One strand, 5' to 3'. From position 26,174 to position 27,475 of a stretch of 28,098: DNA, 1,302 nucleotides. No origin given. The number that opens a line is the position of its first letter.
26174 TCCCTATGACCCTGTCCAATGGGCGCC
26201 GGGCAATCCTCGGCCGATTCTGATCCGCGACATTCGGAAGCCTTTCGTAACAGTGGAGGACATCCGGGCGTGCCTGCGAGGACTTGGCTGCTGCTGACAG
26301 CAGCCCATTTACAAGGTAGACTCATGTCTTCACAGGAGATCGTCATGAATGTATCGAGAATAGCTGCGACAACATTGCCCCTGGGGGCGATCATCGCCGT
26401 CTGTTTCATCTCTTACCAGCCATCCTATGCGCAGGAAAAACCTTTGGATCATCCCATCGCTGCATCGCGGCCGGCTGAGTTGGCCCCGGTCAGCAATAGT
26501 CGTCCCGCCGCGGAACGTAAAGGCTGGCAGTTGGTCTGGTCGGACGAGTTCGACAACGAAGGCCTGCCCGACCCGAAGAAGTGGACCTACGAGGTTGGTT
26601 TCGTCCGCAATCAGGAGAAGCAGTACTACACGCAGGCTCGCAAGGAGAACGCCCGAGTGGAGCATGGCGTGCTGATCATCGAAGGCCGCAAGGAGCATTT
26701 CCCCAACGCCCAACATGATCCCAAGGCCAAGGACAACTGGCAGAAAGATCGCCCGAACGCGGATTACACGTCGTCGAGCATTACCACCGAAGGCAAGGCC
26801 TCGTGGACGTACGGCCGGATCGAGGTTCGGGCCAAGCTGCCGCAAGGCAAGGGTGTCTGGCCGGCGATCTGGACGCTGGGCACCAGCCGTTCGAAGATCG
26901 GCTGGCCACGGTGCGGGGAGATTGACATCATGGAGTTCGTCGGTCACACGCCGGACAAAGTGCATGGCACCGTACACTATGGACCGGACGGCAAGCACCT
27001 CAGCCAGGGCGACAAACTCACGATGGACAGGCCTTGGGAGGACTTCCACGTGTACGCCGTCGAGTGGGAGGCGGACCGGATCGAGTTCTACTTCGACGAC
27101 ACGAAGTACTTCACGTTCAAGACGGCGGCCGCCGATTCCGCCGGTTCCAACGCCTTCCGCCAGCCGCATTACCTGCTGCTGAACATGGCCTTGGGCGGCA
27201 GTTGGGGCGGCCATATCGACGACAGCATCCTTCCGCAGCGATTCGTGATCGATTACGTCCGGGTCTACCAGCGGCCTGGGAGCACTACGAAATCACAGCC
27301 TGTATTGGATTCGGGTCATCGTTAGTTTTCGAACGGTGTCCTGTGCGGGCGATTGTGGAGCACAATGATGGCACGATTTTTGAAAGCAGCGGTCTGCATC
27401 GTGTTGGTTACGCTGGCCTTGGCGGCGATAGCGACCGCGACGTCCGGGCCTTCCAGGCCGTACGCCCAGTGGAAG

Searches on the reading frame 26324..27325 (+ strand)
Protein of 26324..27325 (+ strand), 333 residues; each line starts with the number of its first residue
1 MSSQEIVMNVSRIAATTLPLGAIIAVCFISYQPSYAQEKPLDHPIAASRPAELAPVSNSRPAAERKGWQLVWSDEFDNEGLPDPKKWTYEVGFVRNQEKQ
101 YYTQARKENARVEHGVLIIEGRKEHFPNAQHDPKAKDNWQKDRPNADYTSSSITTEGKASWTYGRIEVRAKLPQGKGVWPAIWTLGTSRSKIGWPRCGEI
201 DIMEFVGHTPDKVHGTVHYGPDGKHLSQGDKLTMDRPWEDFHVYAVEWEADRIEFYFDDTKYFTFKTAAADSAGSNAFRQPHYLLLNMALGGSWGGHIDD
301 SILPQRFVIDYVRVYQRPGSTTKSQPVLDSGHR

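Call 22: find_encoding_contigs(protein=window:26324-27325:+, flank=10000, max_places=10)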
Protein window:26324-27325:+ (333 aa): 1 contig read that carries it; 1 place shown.
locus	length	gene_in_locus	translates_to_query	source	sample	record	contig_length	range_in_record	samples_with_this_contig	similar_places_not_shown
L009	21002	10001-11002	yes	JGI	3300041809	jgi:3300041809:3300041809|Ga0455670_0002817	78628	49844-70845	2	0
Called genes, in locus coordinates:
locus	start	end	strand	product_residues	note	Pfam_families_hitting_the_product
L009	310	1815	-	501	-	-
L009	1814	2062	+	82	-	-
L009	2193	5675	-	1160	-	-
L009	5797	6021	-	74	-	-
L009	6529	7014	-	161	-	-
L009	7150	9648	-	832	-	PF03169:OPT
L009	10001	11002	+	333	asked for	PF00722:Glyco_hydro_16, PF26113:GH16_XgeA, PF03935:SKN1_KRE6_Sbg1 (weak)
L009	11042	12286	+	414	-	-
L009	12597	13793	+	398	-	-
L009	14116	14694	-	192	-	PF13091:PLDc_2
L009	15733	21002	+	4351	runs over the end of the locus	?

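Call 51: find_homologous_proteins(query=window:26345-27325:+, max_evalue=1e-40)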
Query window:26345-27325:+ (326 aa): 6932 proteins with E <= 1e-40 among 8000 candidates; the best 120 are listed.
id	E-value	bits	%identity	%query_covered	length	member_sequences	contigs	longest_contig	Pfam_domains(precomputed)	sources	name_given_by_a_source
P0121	1.8e-194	664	86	99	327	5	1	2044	PF03935.23,PF00722.29,PF26113.1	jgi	jgi:beta-glucanase (GH16 family)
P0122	1.6e-176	605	79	99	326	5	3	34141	PF03935.23,PF00722.29,PF26113.1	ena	-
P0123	6.3e-172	590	77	99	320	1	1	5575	PF03935.23,PF00722.29,PF26113.1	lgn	-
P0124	5.0e-132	458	66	97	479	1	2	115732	PF03935.23,PF00722.29,PF26113.1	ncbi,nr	ncbi:MAG: glycoside hydrolase family 16 protein [Planctomycetaceae bacterium]|nr:glycoside hydrolase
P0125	8.9e-132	457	65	97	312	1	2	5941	PF03935.23,PF00722.29,PF26113.1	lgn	-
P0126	1.4e-129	450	69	90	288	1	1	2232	PF03935.23,PF00722.29,PF26113.1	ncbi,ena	-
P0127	3.0e-126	439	65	90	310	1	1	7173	PF03935.23,PF00722.29,PF26113.1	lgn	-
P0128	1.4e-124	434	69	88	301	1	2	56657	PF03935.23,PF00722.29,PF26113.1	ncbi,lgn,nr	ncbi:MAG: glycoside hydrolase family 16 protein [Planctomycetaceae bacterium]|nr:glycoside hydrolase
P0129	4.0e-119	416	68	77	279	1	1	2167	PF03935.23,PF00722.29,PF26113.1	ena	-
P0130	1.7e-118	414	69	78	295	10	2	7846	PF03935.23,PF00722.29,PF26113.1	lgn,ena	-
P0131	2.4e-118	413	66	80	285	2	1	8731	PF03935.23,PF00722.29,PF26113.1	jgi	jgi:beta-glucanase (GH16 family)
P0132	6.1e-117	409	66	78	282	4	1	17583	PF03935.23,PF00722.29,PF26113.1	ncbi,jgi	ncbi:MAG: glycoside hydrolase family 16 protein [Planctomycetota bacterium]|jgi:beta-glucanase (GH16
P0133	4.3e-116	406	63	85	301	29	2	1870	PF03935.23,PF00722.29,PF26113.1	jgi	jgi:beta-glucanase (GH16 family)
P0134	9.5e-116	405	66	77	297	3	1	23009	PF03935.23,PF00722.29,PF26113.1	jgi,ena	-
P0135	1.0e-115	405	64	80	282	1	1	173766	PF03935.23,PF00722.29,PF26113.1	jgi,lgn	-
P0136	2.7e-115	403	64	81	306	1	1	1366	PF03935.23,PF00722.29,PF26113.1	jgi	jgi:beta-glucanase (GH16 family)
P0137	3.2e-115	403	64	79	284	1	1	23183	PF03935.23,PF00722.29,PF26113.1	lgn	-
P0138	3.3e-115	403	66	77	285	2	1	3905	PF03935.23,PF00722.29,PF26113.1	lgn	-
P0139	1.1e-114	401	66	79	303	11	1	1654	PF10287.17,PF03935.23,PF00722.29,PF26113.1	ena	-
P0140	1.8e-114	401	67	78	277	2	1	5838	PF03935.23,PF00722.29,PF26113.1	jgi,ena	-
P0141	1.8e-114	401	56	97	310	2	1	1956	PF03935.23,PF00722.29,PF26113.1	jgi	jgi:beta-glucanase (GH16 family)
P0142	1.9e-114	400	64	81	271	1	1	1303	PF03935.23,PF00722.29,PF26113.1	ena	-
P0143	2.1e-114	400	67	76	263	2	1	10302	PF03935.23,PF00722.29,PF26113.1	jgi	jgi:beta-glucanase (GH16 family)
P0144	8.1e-114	398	66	78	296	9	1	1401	PF03935.23,PF00722.29,PF26113.1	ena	-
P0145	8.1e-114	398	65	78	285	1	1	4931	PF03935.23,PF00722.29,PF26113.1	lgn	-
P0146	9.0e-114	398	62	81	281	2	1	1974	PF03935.23,PF00722.29,PF26113.1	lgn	-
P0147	9.0e-114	398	64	81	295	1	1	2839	PF03935.23,PF00722.29,PF26113.1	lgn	-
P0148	1.1e-113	398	64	84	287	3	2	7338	PF03935.23,PF00722.29,PF26113.1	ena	-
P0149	1.1e-113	398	62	78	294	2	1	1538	PF03935.23,PF00722.29,PF26113.1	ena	-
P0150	1.2e-113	398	65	77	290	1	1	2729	PF03935.23,PF00722.29,PF26113.1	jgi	jgi:beta-glucanase (GH16 family)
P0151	1.3e-113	398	65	77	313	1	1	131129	PF03935.23,PF00722.29,PF26113.1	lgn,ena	-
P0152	2.2e-113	397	62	84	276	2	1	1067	PF03935.23,PF00722.29,PF26113.1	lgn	-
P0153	2.4e-113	397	62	84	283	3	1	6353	PF03935.23,PF00722.29,PF26113.1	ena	-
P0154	3.1e-113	397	64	78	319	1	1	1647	PF03935.23,PF00722.29,PF26113.1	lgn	-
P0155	3.3e-113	396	65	80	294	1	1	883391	PF03935.23,PF00722.29,PF26113.1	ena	-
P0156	4.3e-113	396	64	84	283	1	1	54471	PF03935.23,PF00722.29,PF26113.1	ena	-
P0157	4.7e-113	396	64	80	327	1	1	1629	PF03935.23,PF00722.29,PF26113.1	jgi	jgi:beta-glucanase (GH16 family)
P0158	4.8e-113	396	63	82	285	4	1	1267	PF03935.23,PF00722.29,PF26113.1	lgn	-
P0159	6.5e-113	395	65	77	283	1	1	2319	PF03935.23,PF00722.29,PF26113.1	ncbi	-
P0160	1.2e-112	395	60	90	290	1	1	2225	PF03935.23,PF00722.29,PF26113.1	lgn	-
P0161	1.3e-112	394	65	77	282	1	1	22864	PF03935.23,PF00722.29,PF26113.1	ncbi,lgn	-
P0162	1.4e-112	394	63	81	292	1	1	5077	PF03935.23,PF00722.29,PF26113.1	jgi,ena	jgi:beta-glucanase (GH16 family)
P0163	1.4e-112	394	64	80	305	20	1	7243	PF10287.17,PF03935.23,PF00722.29,PF26113.1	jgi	jgi:beta-glucanase (GH16 family)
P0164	1.6e-112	394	63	78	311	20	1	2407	PF03935.23,PF00722.29,PF26113.1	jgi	jgi:beta-glucanase (GH16 family)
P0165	1.7e-112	394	62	83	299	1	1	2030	PF10287.17,PF03935.23,PF00722.29,PF26113.1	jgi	jgi:beta-glucanase (GH16 family)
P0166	2.3e-112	394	65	77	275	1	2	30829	PF03935.23,PF00722.29,PF26113.1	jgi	jgi:beta-glucanase (GH16 family)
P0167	2.5e-112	394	62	84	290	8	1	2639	PF03935.23,PF00722.29,PF26113.1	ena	-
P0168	2.7e-112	393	62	81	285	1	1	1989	PF03935.23,PF00722.29,PF26113.1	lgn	-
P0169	3.2e-112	393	62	79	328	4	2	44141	PF03935.23,PF00722.29,PF26113.1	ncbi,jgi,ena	-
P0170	3.3e-112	393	63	77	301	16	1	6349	PF03935.23,PF00722.29,PF26113.1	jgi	jgi:beta-glucanase (GH16 family)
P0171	3.5e-112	393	60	86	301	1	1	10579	PF03935.23,PF00722.29,PF26113.1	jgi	jgi:beta-glucanase (GH16 family)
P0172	5.8e-112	392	64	79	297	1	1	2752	PF03935.23,PF00722.29,PF26113.1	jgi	jgi:beta-glucanase (GH16 family)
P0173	6.4e-112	392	64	77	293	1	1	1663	PF03935.23,PF00722.29,PF26113.1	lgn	-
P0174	7.4e-112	392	63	77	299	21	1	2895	PF03935.23,PF00722.29,PF26113.1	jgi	-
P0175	7.8e-112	392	61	79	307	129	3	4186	PF03935.23,PF00722.29,PF26113.1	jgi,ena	jgi:beta-glucanase (GH16 family)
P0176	8.7e-112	392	63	81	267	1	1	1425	PF03935.23,PF00722.29,PF26113.1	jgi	-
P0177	9.0e-112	392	64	79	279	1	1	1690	PF10287.17,PF03935.23,PF00722.29,PF26113.1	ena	-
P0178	1.1e-111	391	65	76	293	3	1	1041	PF03935.23,PF00722.29,PF26113.1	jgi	jgi:beta-glucanase (GH16 family)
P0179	1.1e-111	391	62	79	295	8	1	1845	PF03935.23,PF00722.29,PF26113.1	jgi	jgi:beta-glucanase (GH16 family)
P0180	1.1e-111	391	63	78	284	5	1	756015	PF03935.23,PF00722.29,PF26113.1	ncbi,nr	ncbi:glycoside hydrolase family 16 protein [Crateriforma spongiae]|nr:glycoside hydrolase family 16 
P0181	1.2e-111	391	66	78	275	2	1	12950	PF03935.23,PF00722.29,PF26113.1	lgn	-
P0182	1.5e-111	391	65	77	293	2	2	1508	PF03935.23,PF00722.29,PF26113.1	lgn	-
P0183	1.5e-111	391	64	77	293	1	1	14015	PF03935.23,PF00722.29,PF26113.1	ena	-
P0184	1.8e-111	391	62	81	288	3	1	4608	PF03935.23,PF00722.29,PF26113.1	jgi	jgi:beta-glucanase (GH16 family)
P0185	2.1e-111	391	61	82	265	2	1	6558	PF03935.23,PF00722.29,PF26113.1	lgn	-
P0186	2.1e-111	391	65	76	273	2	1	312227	PF03935.23,PF00722.29,PF26113.1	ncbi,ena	-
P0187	2.4e-111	390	59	83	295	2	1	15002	PF03935.23,PF00722.29,PF26113.1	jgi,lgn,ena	-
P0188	4.1e-111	390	61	82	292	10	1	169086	PF03935.23,PF00722.29,PF26113.1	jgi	jgi:beta-glucanase (GH16 family)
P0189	4.3e-111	389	62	80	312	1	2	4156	PF03935.23,PF00722.29,PF26113.1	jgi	jgi:beta-glucanase (GH16 family)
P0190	4.3e-111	389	64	77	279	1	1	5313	PF03935.23,PF00722.29,PF26113.1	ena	-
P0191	6.1e-111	389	63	79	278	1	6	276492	PF03935.23,PF00722.29,PF26113.1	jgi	jgi:beta-glucanase (GH16 family)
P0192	7.1e-111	389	64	79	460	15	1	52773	PF03935.23,PF06439.19,PF00722.29,PF26113.1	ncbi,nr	ncbi:MAG: DUF1080 domain-containing protein [Phycisphaerae bacterium]|nr:DUF1080 domain-containing p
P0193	7.3e-111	389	65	77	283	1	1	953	PF03935.23,PF00722.29,PF26113.1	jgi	jgi:beta-glucanase (GH16 family)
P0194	7.5e-111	389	64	77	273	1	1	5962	PF03935.23,PF00722.29,PF26113.1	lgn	-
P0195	7.5e-111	389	65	76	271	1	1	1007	PF03935.23,PF00722.29,PF26113.1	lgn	-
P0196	8.7e-111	388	65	77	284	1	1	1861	PF03935.23,PF00722.29,PF26113.1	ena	-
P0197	8.8e-111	388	63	79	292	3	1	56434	PF03935.23,PF00722.29,PF26113.1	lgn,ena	-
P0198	8.9e-111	388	59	85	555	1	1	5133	PF01261.31,PF03935.23,PF00722.29,PF26113.1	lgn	-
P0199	9.7e-111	388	63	79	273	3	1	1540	PF03935.23,PF00722.29,PF26113.1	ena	-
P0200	1.0e-110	388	63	76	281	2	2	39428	PF03935.23,PF00722.29,PF26113.1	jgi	-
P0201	1.2e-110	388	62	78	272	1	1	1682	PF03935.23,PF00722.29,PF26113.1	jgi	-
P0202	1.3e-110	388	63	81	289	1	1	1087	PF03935.23,PF00722.29,PF26113.1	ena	-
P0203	1.4e-110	388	55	96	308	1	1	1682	PF03935.23,PF00722.29,PF26113.1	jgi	jgi:beta-glucanase (GH16 family)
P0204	1.4e-110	388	64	77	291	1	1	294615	PF03935.23,PF00722.29,PF26113.1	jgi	jgi:beta-glucanase (GH16 family)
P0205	1.5e-110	388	63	79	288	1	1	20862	PF10287.17,PF03935.23,PF00722.29,PF26113.1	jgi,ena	-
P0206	1.6e-110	388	60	84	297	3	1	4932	PF03935.23,PF00722.29,PF26113.1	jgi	jgi:beta-glucanase (GH16 family)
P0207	1.7e-110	388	64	78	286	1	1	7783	PF03935.23,PF00722.29,PF26113.1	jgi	jgi:beta-glucanase (GH16 family)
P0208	1.7e-110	387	64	79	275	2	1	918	PF03935.23,PF00722.29,PF26113.1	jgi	jgi:beta-glucanase (GH16 family)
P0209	2.0e-110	387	66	76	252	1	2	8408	PF03935.23,PF00722.29,PF26113.1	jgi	jgi:beta-glucanase (GH16 family)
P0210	2.3e-110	387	64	80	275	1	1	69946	PF03935.23,PF00722.29,PF26113.1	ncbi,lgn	-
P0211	2.5e-110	387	63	76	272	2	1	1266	PF03935.23,PF00722.29,PF26113.1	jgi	jgi:beta-glucanase (GH16 family)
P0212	2.5e-110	387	64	77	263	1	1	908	PF03935.23,PF00722.29,PF26113.1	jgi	jgi:beta-glucanase (GH16 family)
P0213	2.7e-110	387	63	77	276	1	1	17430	PF03935.23,PF00722.29,PF26113.1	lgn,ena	-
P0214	3.8e-110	386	59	84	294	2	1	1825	PF03935.23,PF00722.29,PF26113.1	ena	-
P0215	3.8e-110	386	60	83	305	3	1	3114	PF03935.23,PF00722.29,PF26113.1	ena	-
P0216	3.9e-110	386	62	81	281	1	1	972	PF03935.23,PF00722.29,PF26113.1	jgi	jgi:beta-glucanase (GH16 family)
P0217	4.8e-110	386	59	91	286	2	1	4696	PF03935.23,PF00722.29,PF26113.1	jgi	jgi:beta-glucanase (GH16 family)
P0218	5.1e-110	386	60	83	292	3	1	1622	PF03935.23,PF00722.29,PF26113.1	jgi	jgi:beta-glucanase (GH16 family)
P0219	8.1e-110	385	63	76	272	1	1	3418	PF03935.23,PF00722.29,PF26113.1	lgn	-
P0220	8.3e-110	385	60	83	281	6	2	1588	PF03935.23,PF00722.29,PF26113.1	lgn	-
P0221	8.5e-110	385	63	79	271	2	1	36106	PF03935.23,PF00722.29,PF26113.1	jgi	jgi:beta-glucanase (GH16 family)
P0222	9.2e-110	385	63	79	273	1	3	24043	PF03935.23,PF00722.29,PF26113.1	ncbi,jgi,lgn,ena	jgi:beta-glucanase (GH16 family)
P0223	9.8e-110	385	61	80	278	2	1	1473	PF03935.23,PF00722.29,PF26113.1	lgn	-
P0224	1.0e-109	385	64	77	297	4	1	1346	PF03935.23,PF00722.29,PF26113.1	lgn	-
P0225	1.1e-109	385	65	76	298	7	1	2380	PF03935.23,PF00722.29,PF26113.1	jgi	-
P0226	1.1e-109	385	61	82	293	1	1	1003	PF03935.23,PF00722.29,PF26113.1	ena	-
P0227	1.1e-109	385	63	77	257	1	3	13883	PF03935.23,PF00722.29,PF26113.1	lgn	-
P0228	1.2e-109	385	62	77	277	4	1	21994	PF03935.23,PF00722.29,PF26113.1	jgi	jgi:beta-glucanase (GH16 family)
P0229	1.2e-109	385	62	79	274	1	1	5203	PF03935.23,PF00722.29,PF26113.1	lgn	-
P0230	1.3e-109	385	57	96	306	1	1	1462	PF03935.23,PF00722.29,PF26113.1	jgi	jgi:beta-glucanase (GH16 family)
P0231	1.4e-109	385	63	79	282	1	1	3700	PF03935.23,PF00722.29,PF26113.1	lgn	-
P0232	1.4e-109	385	61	78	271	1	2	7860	PF03935.23,PF00722.29,PF26113.1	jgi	jgi:beta-glucanase (GH16 family)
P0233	1.4e-109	385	65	77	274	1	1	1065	PF03935.23,PF00722.29,PF26113.1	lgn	-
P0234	1.9e-109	384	64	78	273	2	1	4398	PF03935.23,PF00722.29,PF26113.1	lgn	-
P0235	2.0e-109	384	64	76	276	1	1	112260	PF03935.23,PF00722.29,PF26113.1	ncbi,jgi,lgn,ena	-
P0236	2.2e-109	384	63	78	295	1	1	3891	PF03935.23,PF00722.29,PF26113.1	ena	-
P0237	2.3e-109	384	64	77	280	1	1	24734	PF03935.23,PF00722.29,PF26113.1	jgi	jgi:beta-glucanase (GH16 family)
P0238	2.3e-109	384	62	78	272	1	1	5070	PF03935.23,PF00722.29,PF26113.1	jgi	jgi:beta-glucanase (GH16 family)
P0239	2.7e-109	384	61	81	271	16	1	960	PF03935.23,PF00722.29,PF26113.1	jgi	jgi:beta-glucanase (GH16 family)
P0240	2.7e-109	384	67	76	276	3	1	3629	PF03935.23,PF00722.29,PF26113.1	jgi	jgi:beta-glucanase (GH16 family)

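Call 52: find_encoding_contigs(protein=P0122, flank=10000, max_places=6)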
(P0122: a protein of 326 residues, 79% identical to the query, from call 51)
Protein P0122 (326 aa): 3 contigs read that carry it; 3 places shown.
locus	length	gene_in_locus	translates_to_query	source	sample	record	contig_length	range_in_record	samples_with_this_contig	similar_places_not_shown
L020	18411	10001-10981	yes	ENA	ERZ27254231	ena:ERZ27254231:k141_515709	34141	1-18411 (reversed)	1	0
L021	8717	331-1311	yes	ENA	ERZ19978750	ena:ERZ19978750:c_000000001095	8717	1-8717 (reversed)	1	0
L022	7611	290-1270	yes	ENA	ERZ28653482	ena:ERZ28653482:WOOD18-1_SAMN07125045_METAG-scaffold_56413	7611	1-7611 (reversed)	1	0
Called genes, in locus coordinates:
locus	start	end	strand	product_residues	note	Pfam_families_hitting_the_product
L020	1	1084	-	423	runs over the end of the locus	PF01979:Amidohydro_1, PF07969:Amidohydro_3 (faint), PF12890:DHOase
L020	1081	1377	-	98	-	-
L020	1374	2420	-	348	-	PF02729:OTCace_N, PF00185:OTCace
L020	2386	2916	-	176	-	PF00156:Pribosyltran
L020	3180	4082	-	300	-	PF00149:Metallophos, PF12850:Metallophos_2 (weak)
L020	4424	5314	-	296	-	PF00149:Metallophos, PF12850:Metallophos_2 (weak)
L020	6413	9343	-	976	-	PF22842:Pel9A-like_beta_helix, PF13229:Beta_helix (weak)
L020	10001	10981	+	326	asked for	PF03935:SKN1_KRE6_Sbg1 (weak), PF00722:Glyco_hydro_16, PF26113:GH16_XgeA, PF03935:SKN1_KRE6_Sbg1 (weak)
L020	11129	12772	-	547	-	-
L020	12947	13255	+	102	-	PF01661:Macro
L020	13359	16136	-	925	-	-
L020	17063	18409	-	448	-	?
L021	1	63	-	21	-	?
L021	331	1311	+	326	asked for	PF03935:SKN1_KRE6_Sbg1 (weak), PF00722:Glyco_hydro_16, PF26113:GH16_XgeA, PF03935:SKN1_KRE6_Sbg1 (weak)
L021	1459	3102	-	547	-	-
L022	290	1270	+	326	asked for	PF03935:SKN1_KRE6_Sbg1 (weak), PF00722:Glyco_hydro_16, PF26113:GH16_XgeA, PF03935:SKN1_KRE6_Sbg1 (weak)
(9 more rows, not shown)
